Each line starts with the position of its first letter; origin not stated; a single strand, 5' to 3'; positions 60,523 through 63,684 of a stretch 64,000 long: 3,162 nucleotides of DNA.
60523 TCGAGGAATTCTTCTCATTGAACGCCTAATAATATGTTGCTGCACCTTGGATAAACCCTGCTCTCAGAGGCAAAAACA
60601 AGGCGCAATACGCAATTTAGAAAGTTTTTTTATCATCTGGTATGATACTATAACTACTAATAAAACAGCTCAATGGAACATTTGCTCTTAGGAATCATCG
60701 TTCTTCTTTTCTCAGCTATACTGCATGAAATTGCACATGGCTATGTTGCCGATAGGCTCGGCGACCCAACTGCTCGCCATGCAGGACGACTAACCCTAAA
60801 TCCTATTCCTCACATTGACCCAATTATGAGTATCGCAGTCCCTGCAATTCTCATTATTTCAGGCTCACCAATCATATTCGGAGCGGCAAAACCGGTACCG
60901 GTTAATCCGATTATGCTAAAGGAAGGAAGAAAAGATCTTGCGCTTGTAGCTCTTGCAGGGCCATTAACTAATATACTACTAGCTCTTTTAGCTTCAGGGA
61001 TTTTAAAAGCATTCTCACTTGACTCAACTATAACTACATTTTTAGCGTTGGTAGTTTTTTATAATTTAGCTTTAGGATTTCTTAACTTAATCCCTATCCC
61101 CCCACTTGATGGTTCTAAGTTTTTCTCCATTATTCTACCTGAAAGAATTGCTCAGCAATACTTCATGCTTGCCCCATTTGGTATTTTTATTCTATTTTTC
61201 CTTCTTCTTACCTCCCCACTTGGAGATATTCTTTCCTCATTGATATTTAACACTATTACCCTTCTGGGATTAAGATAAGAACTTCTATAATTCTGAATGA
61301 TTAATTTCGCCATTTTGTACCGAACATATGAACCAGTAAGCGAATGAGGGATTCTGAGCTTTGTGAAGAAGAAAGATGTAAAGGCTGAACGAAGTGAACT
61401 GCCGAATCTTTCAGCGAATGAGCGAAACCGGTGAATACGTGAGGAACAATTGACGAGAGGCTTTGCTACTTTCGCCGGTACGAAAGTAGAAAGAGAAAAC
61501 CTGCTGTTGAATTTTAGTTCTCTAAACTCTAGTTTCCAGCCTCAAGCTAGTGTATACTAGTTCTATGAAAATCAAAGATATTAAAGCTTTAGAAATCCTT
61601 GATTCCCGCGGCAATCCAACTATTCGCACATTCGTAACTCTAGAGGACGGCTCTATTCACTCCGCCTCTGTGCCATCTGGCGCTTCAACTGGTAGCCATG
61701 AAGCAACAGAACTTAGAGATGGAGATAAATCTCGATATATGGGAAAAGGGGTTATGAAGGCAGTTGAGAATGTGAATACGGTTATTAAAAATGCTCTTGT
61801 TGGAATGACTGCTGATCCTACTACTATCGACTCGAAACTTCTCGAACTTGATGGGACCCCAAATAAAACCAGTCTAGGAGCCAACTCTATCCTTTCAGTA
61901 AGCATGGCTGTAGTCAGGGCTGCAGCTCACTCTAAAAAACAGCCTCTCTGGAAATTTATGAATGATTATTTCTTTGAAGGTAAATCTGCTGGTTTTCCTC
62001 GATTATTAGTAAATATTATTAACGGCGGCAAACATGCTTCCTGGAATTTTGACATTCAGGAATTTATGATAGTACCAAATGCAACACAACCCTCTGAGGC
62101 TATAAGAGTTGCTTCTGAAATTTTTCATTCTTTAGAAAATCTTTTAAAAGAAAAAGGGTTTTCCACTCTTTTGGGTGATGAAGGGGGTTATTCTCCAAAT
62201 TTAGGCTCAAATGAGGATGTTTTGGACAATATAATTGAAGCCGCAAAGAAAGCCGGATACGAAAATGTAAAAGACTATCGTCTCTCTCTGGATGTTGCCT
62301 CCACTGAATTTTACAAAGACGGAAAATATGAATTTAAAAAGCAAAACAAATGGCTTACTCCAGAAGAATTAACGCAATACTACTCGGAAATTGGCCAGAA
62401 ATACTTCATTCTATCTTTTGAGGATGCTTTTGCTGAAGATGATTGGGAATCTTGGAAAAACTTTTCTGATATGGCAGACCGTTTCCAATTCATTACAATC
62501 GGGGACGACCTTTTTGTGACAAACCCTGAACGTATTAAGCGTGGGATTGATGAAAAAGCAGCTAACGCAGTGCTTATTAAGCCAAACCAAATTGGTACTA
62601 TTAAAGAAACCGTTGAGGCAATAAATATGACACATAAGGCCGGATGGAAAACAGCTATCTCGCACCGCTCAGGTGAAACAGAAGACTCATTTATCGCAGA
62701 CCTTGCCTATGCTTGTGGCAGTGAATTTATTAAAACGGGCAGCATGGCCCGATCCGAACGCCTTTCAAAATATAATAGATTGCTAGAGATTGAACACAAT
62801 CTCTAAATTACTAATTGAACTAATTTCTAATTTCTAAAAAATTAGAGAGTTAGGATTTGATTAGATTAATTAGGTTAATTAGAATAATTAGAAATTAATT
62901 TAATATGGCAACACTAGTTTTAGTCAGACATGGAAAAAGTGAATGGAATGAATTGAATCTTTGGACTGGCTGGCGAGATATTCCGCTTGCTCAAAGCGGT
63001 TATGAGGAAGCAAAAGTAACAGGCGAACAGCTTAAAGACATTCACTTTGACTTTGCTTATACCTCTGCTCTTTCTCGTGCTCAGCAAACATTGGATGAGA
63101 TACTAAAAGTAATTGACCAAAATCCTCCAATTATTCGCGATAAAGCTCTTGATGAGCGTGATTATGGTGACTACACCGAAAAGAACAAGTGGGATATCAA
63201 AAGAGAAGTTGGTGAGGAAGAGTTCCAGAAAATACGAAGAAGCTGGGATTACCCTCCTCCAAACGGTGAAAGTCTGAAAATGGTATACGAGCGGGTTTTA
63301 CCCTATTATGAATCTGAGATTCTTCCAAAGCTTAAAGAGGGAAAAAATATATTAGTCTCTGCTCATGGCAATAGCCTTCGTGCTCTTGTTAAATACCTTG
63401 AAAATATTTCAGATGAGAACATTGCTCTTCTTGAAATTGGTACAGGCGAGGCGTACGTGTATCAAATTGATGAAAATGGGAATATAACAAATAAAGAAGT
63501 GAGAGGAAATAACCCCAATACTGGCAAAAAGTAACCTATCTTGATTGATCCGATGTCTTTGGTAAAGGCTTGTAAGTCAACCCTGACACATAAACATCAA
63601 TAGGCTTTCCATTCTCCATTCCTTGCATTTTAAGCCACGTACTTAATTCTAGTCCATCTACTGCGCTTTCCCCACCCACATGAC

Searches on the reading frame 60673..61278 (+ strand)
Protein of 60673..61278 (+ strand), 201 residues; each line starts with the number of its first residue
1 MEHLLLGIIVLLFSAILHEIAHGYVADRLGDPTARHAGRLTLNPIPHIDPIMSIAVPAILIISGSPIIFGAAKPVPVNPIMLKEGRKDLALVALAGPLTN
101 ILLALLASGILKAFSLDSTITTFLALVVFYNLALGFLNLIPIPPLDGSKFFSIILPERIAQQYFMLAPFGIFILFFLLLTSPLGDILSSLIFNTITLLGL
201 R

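Call 7: search_protein_families(library=pfam, proteins=[window:60673-61278:+], max_evalue=0.001)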
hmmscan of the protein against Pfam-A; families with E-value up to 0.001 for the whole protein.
window:60673-61278:+ (201 aa): 1 family
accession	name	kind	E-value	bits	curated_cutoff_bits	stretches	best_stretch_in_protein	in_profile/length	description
PF02163.28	Peptidase_M50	-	5.6e-14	52.5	27.2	2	114-161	153-203/221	Peptidase family M50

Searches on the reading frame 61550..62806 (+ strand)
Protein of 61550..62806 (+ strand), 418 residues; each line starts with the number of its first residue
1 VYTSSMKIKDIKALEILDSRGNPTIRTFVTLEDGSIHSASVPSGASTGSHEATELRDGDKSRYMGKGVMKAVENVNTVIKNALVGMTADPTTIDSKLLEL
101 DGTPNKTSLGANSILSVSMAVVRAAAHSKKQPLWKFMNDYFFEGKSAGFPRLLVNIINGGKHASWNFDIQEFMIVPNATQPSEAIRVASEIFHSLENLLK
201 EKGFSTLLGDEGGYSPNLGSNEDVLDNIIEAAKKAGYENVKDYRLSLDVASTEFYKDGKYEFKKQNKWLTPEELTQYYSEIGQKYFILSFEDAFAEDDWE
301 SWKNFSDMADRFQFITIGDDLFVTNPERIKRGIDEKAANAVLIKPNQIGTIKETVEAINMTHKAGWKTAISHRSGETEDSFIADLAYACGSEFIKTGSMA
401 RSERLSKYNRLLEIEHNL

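Call 7: search_protein_families(library=pfam, proteins=[window:61550-62806:+], max_evalue=0.001)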
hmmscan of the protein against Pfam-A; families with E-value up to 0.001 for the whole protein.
window:61550-62806:+ (418 aa): 3 families
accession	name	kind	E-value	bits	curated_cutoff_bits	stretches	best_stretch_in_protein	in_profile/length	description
PF00113.28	Enolase_C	-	1.9e-98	329.9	21.5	1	152-418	7-281/296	Enolase, C-terminal TIM barrel domain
PF03952.21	Enolase_N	-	2.7e-52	176.8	35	1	8-136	1-130/131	Enolase, N-terminal domain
PF07476.17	MAAL_C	-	3.8e-05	23.4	27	1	316-387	141-214/249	Methylaspartate ammonia-lyase C-terminus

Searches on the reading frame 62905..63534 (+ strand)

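Call 7: search_protein_families(library=pfam, proteins=[window:62905-63534:+], max_evalue=0.001)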
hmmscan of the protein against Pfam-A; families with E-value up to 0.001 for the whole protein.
window:62905-63534:+ (209 aa): 1 family
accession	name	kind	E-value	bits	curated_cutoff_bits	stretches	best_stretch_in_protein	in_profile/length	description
PF00300.27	His_Phos_1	-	6.7e-43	147.1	21.7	1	4-193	1-186/194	Histidine phosphatase superfamily (branch 1)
